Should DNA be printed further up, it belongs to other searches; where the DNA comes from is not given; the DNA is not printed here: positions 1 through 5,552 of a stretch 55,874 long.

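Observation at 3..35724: Island of three consecutive giant genes plus a cohesin lipoprotein fills ~35 kb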

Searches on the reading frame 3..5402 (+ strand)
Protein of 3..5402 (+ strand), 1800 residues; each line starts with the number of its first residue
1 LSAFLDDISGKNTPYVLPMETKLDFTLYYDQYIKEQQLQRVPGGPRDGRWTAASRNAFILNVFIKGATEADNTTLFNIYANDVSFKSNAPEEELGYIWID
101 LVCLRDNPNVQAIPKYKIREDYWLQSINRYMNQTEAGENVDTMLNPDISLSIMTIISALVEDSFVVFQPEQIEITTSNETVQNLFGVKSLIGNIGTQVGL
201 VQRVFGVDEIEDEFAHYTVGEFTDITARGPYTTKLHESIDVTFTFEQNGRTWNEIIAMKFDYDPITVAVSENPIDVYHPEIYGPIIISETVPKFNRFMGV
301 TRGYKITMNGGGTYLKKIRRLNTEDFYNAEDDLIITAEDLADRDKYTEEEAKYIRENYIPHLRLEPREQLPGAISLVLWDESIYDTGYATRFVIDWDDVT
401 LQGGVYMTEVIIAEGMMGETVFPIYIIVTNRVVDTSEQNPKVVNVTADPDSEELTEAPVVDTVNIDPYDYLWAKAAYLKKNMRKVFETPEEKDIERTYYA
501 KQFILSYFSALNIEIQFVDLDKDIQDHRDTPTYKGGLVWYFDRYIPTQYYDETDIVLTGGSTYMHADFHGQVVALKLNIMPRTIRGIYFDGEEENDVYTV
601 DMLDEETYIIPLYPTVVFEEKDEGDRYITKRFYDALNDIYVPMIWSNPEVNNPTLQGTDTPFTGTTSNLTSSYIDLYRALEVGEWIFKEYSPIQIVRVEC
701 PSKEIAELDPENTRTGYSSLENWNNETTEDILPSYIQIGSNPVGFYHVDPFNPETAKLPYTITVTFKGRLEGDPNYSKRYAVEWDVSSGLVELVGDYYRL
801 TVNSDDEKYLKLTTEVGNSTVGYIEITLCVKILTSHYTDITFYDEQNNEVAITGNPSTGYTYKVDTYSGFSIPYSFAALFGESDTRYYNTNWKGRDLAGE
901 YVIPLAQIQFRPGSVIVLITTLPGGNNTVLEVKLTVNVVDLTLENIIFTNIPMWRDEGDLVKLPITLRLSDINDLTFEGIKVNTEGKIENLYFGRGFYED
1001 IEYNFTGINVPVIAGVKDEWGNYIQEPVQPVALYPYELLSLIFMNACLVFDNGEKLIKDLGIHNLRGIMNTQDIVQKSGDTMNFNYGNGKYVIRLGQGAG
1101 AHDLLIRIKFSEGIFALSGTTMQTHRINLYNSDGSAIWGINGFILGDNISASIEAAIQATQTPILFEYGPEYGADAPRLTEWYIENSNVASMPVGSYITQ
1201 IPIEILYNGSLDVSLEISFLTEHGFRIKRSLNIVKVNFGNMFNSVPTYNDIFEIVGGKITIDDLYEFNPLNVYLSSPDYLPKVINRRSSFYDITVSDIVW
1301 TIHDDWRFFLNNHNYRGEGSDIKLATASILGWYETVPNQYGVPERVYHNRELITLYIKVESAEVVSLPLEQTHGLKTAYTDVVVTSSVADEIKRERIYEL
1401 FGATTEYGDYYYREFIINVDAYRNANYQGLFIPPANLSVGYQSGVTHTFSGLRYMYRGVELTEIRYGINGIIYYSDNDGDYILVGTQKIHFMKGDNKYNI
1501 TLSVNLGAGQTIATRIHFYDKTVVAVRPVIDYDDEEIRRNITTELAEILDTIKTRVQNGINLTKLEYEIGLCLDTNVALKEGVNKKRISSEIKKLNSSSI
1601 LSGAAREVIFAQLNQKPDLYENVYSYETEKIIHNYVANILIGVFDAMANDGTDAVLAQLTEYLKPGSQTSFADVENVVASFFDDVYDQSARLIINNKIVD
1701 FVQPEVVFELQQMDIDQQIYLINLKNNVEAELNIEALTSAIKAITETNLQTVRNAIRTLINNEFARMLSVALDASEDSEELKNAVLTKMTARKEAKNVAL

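Call 36: find_homologous_proteins(query=window:3-5402:+, max_evalue=0.001)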
Query window:3-5402:+ (1800 aa): 11 proteins with E <= 0.001 among 5627 candidates.
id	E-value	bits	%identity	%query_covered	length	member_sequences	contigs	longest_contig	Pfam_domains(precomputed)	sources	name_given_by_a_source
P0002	5.0e-109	384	25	66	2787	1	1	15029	-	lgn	-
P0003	4.9e-106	374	26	63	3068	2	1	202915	-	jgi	jgi:hypothetical protein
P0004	3.8e-104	368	43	17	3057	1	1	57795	PF07532.18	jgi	-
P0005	9.5e-102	360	27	63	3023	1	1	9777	-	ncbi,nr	ncbi:MAG: hypothetical protein PHI19_04290, partial [Clostridia bacterium]|nr:hypothetical protein [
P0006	1.3e-90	323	41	17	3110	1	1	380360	-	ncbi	-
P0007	6.2e-89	317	41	17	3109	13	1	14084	-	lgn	-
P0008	3.2e-85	305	25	64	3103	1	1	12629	-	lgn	-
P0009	5.9e-83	297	41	17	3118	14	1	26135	-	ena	-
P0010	3.4e-81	291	40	18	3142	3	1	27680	-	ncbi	-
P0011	5.5e-81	291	25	63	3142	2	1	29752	-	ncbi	-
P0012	6.1e-81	291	39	17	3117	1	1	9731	-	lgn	-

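Call 37: find_encoding_contigs(protein=P0006, flank=10000, max_places=3)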
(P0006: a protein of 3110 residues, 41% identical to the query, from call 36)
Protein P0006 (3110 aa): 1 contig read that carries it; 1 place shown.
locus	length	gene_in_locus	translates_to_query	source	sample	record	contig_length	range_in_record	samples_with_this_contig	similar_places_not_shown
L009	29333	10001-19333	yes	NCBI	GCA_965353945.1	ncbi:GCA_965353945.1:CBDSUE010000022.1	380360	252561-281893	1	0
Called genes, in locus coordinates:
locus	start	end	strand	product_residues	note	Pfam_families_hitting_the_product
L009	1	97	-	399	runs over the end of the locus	PF03977:OAD_beta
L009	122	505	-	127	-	PF25984:BSH_YknX (faint), PF25919:BSH_CusB (faint), PF00364:Biotin_lipoyl, PF25917:BSH_RND (weak), PF25973:BSH_CzcB (faint)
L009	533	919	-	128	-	-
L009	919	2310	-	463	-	PF00682:HMGL-like, PF02436:PYC_OADA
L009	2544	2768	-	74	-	-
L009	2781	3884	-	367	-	PF03977:OAD_beta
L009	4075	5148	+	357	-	PF10974:DUF2804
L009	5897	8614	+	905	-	-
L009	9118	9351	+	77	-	-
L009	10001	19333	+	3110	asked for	-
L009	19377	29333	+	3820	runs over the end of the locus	-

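Call 38: find_encoding_contigs(protein=P0003, flank=10000, max_places=3)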
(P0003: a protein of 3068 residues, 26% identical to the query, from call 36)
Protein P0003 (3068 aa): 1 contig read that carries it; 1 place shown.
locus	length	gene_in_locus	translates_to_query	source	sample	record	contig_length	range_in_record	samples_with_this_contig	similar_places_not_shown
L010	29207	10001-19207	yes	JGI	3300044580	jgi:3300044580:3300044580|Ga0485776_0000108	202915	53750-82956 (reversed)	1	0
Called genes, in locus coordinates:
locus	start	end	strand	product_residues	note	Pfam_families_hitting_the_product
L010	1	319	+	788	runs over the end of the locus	PF02574:S-methyl_trans, PF00809:Pterin_bind, PF02607:B12-binding_2, PF02310:B12-binding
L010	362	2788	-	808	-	PF00122:E1-E2_ATPase, PF00702:Hydrolase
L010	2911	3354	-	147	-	PF01989:AcnX_swivel_put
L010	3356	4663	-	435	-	PF04412:AcnX, PF28403:AcnX_2nd, PF28406:AcnX_3rd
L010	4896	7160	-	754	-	PF00724:Oxidored_FMN, PF01266:DAO (faint), PF00724:Oxidored_FMN (weak), PF03486:HI0933_like (weak), PF07992:Pyr_redox_2, PF12831:FAD_oxidored (weak), PF13450:NAD_binding_8, PF00070:Pyr_redox, +1 more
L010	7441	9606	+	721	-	-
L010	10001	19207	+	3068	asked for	-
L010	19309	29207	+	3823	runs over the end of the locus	-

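Call 67: search_protein_families(library=pfam, proteins=[L009:5897-8611:+, L010:7441-9603:+], max_evalue=0.1)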
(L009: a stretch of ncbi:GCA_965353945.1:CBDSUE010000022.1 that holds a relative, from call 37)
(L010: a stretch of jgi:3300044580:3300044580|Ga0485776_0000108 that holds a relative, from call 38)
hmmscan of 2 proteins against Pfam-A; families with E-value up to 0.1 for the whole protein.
L009:5897-8611:+ (905 aa): 2 families
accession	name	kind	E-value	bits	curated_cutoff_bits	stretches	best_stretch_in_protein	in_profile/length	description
PF19755.4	DUF6242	-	0.017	15.4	29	0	809-857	62-125/217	Domain of unknown function (DUF6242)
PF23928.1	DUF7266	-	0.073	13.2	27.6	0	762-816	51-104/145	Family of unknown function (DUF7266)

L010:7441-9603:+ (721 aa): 3 families
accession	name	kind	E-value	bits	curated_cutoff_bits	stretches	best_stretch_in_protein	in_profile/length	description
PF14851.11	FAM176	-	0.035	14.3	31.5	1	10-54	32-82/152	FAM176 family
PF25184.1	YxzE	-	0.06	14.8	40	0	6-51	3-48/65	YxzE-like putative bacteriocin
PF22038.1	PRC2_EED_ins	-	0.089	13.3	27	0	25-45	75-95/146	Polycomb protein EED insertion domain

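Call 89: list_cluster_members(proteins=[P0006, P0010, P0011, P0023, P0041, P0026, P0039, P0072, P0085, P0018])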
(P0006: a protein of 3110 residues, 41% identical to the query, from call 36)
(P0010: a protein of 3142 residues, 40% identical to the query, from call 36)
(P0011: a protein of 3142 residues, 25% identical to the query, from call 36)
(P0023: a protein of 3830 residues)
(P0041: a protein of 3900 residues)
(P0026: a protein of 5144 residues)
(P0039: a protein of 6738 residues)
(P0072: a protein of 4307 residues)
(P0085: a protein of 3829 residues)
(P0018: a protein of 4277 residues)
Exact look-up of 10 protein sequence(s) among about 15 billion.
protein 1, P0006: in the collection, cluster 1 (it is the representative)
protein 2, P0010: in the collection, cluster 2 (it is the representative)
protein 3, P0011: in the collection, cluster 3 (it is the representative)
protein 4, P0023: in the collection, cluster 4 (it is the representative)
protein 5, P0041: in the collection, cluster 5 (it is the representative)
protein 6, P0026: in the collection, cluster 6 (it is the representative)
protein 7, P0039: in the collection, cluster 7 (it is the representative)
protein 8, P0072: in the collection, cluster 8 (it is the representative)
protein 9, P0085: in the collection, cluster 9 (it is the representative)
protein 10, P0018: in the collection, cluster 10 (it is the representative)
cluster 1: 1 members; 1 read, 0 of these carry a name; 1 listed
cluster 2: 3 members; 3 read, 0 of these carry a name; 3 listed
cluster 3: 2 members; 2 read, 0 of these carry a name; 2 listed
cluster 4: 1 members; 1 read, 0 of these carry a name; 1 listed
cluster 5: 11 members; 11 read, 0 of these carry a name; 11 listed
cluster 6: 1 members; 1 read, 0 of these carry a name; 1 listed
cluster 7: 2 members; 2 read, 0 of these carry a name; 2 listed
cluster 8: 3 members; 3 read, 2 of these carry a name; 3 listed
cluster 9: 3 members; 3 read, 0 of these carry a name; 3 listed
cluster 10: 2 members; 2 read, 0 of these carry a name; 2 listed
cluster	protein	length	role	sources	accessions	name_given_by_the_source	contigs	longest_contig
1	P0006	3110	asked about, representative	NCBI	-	-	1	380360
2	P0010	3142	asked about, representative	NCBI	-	-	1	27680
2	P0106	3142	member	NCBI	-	-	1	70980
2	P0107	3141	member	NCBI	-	-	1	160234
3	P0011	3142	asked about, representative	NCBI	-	-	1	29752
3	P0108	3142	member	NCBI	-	-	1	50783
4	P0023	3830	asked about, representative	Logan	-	-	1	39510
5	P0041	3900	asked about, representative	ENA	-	-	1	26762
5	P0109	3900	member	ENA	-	-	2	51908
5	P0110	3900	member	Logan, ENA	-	-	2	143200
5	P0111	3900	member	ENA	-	-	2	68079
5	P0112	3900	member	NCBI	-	-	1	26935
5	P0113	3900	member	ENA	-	-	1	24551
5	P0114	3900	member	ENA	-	-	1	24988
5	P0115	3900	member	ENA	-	-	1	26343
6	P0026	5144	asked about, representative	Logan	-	-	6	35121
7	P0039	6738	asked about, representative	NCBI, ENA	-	-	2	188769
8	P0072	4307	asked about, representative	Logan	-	-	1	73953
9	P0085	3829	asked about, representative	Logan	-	-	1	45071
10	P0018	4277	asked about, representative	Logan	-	-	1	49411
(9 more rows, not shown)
